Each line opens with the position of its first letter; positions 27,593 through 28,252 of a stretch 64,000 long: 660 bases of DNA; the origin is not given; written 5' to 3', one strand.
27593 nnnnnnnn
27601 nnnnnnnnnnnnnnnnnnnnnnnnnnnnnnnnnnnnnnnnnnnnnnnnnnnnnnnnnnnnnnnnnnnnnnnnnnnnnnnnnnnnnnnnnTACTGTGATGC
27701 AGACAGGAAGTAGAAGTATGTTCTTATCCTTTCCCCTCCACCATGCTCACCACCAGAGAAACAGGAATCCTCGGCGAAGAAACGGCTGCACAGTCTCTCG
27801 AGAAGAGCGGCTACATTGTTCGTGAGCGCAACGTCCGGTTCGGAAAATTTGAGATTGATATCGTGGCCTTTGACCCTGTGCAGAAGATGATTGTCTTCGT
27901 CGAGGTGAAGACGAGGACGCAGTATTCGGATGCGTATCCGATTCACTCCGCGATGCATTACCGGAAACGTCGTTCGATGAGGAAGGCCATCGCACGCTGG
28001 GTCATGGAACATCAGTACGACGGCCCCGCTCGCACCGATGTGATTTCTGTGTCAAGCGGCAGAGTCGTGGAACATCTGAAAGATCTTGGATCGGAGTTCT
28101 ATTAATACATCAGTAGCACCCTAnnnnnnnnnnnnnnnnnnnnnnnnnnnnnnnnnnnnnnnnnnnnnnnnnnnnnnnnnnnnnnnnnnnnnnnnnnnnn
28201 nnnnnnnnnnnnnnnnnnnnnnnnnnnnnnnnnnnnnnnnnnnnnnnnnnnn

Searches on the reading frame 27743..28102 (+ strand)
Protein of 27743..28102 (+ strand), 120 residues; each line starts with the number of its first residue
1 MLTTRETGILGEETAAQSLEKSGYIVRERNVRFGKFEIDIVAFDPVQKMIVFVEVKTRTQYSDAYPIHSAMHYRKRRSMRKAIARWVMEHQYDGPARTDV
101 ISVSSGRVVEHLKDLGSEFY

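Call 91: search_protein_families(library=pfam, proteins=[window:27743-28102:+], max_evalue=0.001)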
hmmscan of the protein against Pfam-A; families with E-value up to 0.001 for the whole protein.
window:27743-28102:+ (120 aa): 1 family
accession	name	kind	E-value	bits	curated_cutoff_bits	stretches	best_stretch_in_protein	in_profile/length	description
PF02021.23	UPF0102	-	2.1e-19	70.1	23.6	1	11-103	1-80/80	Uncharacterised protein family UPF0102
